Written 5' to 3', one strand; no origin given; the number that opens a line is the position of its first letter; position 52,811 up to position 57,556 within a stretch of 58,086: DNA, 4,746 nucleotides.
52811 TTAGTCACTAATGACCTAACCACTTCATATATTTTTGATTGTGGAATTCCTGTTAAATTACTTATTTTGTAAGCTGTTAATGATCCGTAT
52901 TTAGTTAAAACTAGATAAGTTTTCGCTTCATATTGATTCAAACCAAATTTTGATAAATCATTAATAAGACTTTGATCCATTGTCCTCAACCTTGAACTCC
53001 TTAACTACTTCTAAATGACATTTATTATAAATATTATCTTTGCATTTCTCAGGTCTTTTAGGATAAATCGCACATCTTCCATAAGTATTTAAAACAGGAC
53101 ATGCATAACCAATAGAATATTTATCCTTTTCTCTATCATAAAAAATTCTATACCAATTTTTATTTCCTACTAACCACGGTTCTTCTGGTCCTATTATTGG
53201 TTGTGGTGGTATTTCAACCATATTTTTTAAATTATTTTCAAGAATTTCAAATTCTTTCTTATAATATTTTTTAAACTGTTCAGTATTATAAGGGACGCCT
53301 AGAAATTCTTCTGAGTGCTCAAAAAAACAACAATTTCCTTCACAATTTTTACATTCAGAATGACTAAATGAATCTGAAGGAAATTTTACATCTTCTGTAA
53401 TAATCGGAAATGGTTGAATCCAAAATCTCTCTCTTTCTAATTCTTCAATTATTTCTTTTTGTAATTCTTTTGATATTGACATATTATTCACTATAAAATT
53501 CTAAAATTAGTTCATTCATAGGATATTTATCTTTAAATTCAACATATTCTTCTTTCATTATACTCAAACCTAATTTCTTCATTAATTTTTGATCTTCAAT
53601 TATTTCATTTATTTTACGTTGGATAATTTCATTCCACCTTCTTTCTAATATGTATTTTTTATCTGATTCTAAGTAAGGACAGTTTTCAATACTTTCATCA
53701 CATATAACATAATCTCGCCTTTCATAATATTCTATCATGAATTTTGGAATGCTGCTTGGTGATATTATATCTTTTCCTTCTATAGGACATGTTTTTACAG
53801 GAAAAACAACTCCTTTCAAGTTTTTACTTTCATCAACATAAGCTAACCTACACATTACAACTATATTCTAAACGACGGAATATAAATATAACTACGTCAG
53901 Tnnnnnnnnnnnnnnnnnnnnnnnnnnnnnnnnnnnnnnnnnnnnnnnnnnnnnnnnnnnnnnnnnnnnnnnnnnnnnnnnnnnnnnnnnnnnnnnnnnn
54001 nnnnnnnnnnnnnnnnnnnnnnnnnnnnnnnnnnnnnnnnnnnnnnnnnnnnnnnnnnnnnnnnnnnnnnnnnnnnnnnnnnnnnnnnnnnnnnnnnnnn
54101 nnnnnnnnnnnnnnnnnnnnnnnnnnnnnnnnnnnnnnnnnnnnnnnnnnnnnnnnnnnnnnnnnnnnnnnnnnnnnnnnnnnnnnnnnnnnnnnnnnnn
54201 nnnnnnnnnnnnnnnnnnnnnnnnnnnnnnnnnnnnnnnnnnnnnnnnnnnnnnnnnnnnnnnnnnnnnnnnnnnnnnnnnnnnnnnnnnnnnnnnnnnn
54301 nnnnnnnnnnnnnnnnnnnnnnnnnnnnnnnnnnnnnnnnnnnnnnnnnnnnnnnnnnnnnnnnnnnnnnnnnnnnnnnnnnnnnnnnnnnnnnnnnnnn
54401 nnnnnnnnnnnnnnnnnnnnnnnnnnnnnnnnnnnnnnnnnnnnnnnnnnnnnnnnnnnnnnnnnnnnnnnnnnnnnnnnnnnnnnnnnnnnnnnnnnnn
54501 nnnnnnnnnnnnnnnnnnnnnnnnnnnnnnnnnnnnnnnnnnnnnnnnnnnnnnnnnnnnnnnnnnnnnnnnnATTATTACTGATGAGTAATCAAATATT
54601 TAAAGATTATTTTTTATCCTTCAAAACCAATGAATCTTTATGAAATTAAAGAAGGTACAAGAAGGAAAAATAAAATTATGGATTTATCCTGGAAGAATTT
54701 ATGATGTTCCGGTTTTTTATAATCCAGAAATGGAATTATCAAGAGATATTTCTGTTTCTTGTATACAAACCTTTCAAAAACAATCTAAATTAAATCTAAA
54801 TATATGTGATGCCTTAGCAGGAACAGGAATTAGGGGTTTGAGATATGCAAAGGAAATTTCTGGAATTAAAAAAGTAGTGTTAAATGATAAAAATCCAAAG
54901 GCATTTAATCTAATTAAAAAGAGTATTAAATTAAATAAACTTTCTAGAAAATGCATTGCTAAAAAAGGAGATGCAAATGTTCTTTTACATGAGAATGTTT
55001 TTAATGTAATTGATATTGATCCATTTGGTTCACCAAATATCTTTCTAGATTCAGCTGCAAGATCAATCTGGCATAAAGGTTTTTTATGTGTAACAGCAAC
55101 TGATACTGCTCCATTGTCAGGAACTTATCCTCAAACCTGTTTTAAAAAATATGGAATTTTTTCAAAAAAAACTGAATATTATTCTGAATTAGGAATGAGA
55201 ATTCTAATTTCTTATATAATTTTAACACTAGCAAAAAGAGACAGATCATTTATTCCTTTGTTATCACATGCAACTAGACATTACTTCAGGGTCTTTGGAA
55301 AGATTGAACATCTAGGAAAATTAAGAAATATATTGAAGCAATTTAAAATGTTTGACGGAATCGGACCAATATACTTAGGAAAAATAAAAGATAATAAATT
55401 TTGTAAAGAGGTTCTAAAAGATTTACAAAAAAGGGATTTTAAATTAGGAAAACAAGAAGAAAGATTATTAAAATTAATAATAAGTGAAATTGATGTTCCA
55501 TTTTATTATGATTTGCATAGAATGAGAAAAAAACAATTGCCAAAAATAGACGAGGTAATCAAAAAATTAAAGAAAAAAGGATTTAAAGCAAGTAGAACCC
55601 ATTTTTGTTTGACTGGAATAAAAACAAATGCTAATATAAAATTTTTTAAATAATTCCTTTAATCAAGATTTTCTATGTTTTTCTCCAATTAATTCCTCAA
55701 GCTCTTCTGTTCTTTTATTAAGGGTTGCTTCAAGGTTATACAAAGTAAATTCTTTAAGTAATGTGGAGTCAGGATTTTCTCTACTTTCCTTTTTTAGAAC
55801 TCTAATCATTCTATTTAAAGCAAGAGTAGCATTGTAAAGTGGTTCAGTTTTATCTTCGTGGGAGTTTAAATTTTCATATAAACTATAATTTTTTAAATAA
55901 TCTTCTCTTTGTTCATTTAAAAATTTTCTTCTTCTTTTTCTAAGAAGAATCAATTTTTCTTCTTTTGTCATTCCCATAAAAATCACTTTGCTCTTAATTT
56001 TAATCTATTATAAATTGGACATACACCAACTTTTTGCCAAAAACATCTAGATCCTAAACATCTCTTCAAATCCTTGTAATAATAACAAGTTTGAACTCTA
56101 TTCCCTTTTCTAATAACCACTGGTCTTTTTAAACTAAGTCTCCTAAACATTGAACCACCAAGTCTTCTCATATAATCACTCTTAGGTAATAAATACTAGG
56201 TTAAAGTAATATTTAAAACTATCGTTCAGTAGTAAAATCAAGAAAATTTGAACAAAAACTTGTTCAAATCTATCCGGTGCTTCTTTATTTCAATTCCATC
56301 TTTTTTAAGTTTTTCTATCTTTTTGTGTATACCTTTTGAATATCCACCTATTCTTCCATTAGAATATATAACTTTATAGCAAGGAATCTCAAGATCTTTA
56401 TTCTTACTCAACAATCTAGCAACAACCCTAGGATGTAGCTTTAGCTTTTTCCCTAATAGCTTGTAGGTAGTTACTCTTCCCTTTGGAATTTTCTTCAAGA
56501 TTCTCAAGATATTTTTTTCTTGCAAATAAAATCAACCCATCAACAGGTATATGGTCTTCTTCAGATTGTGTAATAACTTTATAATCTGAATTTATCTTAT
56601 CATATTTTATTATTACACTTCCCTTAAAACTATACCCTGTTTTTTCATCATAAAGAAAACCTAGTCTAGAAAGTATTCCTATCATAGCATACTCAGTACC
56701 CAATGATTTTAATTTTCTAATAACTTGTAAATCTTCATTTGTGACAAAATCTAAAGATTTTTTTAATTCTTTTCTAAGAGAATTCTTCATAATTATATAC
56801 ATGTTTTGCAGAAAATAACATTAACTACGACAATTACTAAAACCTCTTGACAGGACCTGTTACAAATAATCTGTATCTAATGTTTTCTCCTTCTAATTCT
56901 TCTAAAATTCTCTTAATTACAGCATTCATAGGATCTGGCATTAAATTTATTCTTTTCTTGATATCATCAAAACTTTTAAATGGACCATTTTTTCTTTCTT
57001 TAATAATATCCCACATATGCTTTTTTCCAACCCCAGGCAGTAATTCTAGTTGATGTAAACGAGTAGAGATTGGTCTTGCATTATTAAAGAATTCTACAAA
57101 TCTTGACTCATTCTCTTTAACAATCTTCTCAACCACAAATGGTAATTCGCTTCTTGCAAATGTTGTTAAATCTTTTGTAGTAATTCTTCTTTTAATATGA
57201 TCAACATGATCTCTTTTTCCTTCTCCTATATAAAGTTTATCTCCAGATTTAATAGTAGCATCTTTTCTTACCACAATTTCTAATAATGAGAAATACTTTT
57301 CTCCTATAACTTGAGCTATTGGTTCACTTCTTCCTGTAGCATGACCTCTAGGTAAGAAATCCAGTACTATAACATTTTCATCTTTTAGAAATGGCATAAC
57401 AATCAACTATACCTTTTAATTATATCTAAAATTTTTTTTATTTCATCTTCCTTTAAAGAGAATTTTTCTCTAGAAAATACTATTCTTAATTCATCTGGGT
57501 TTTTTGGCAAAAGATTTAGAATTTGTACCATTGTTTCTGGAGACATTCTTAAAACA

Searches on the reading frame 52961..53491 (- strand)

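Call 56: search_protein_families(library=pfam, proteins=[window:52961-53491:-], max_evalue=0.001)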
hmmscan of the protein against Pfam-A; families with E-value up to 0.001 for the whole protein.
window:52961-53491:- (176 aa): 1 family
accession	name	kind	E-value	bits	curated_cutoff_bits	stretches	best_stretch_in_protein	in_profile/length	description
PF03692.20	CxxCxxCC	-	2.8e-05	25.1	23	1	46-153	1-69/85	Putative zinc- or iron-chelating domain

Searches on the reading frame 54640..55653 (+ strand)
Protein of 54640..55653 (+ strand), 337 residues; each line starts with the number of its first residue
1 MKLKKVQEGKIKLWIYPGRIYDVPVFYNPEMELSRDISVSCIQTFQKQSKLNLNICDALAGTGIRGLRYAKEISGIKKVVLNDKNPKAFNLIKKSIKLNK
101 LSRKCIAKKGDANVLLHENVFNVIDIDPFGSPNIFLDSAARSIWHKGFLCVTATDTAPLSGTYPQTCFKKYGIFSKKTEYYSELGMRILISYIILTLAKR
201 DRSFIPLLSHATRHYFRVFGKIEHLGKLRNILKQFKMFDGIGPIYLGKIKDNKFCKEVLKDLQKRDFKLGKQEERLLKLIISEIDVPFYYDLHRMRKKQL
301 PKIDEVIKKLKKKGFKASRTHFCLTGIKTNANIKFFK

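Call 57: search_protein_families(library=pfam, proteins=[window:54640-55653:+], max_evalue=0.001)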
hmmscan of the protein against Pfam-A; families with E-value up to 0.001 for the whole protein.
window:54640-55653:+ (337 aa): 2 families
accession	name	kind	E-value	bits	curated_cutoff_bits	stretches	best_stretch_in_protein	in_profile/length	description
PF02005.22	TRM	-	8.5e-98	328.4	27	2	23-224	18-224/376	N2,N2-dimethylguanosine tRNA methyltransferase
PF02475.24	TRM5-TYW2_MTfase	-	1.9e-08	34.9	28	1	45-149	30-133/164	TRM5/TYW2 methyltransferase domain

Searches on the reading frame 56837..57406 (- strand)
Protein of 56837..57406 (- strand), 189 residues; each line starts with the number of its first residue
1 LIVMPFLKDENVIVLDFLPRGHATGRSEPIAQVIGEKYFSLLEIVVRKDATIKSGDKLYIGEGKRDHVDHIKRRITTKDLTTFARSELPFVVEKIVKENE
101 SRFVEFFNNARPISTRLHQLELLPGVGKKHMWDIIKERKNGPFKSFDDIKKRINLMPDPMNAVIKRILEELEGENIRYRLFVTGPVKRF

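Call 57: search_protein_families(library=pfam, proteins=[window:56837-57406:-], max_evalue=0.001)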
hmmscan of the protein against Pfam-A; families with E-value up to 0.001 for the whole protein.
window:56837-57406:- (189 aa): 2 families
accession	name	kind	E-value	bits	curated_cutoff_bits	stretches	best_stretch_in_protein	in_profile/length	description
PF04919.18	DUF655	-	1.1e-66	224.6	22.2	1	9-182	2-180/181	Protein of unknown function (DUF655)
PF14579.12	HHH_6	-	1.4e-05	25.6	25.6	1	121-155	28-66/90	Helix-hairpin-helix motif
